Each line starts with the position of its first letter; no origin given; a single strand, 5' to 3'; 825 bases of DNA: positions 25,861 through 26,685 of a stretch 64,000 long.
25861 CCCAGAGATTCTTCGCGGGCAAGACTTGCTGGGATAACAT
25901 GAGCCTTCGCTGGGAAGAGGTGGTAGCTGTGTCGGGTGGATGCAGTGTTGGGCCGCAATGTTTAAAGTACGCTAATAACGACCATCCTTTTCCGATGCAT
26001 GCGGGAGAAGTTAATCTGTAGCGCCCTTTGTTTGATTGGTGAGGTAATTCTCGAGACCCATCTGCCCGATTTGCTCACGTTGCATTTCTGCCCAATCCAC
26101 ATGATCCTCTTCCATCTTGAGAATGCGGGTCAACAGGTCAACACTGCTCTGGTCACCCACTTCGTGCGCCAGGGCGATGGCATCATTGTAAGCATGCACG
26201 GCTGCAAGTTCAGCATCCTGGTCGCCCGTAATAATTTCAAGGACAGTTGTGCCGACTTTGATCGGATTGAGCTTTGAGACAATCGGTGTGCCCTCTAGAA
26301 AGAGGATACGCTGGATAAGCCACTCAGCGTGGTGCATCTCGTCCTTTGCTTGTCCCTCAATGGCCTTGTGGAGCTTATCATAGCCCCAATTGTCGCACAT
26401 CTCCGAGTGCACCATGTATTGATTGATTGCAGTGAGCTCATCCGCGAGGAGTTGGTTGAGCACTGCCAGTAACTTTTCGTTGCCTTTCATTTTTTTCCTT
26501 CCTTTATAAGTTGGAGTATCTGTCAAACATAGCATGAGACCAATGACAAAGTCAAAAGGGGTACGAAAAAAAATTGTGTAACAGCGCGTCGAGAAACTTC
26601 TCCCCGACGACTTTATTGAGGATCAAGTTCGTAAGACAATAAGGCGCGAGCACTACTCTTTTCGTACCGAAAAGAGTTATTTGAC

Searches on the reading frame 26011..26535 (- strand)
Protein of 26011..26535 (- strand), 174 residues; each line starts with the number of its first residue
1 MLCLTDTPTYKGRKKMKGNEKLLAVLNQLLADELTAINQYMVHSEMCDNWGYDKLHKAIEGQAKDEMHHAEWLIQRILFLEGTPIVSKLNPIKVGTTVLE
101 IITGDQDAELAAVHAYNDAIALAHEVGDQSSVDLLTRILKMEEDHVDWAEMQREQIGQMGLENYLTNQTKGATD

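Call 3: search_protein_families(library=pfam, proteins=[window:26011-26535:-], max_evalue=0.01)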
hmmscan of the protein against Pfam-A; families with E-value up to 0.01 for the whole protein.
window:26011-26535:- (174 aa): 3 families
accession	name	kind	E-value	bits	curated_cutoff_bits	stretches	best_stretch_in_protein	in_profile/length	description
PF00210.30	Ferritin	-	7.6e-33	113.9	24.5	1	24-156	2-139/142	Ferritin-like domain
PF02915.23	Rubrerythrin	-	1.3e-06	29.3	22.8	1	30-147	7-131/137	Rubrerythrin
PF05974.18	DUF892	-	0.00041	20.9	23.7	1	101-148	98-145/159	Domain of unknown function (DUF892)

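Call 4: search_protein_families(library=ncbifam, proteins=[window:26011-26535:-], max_evalue=0.01)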
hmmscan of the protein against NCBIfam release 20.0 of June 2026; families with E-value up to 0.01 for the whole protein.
window:26011-26535:- (174 aa): 8 families
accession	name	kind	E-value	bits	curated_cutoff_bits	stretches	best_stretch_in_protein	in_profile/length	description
TIGR00754.1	bfr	equivalog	1.9e-44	151.4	125.55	1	16-168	1-153/157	bacterioferritin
NF045767.1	RuberyRbr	equivalog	1.2e-05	25.4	200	1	15-147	3-136/194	rubrerythrin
NF041388.1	DNAstvprot_Halo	equivalog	2.6e-05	24.2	170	1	19-147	21-158/171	DNA starvation/stationary phase protection protein DpsA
NF058679.1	EncB_fam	subfamily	0.00019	21.4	90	1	14-74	13-70/117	encapsulin nanocompartment ferritin-likeEncB family encapsulin nanocompartment ferritin-like cargo protein cargo protein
NF009990.0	PRK13456.1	equivalog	0.0015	18.1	158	0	19-149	20-160/188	DNA protection protein DPS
NF040955.1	Arch_DPS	equivalog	0.0015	18.1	250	0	20-149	16-155/177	DNA protection during starvation protein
TIGR04535.1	ferrit_encaps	subfamily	0.0016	18.4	125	0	19-74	12-63/114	encapsulin-associated ferritin-like protein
NF045783.1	Nigrythrn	equivalog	0.0053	16.9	340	1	26-145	33-152/202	nigerythrin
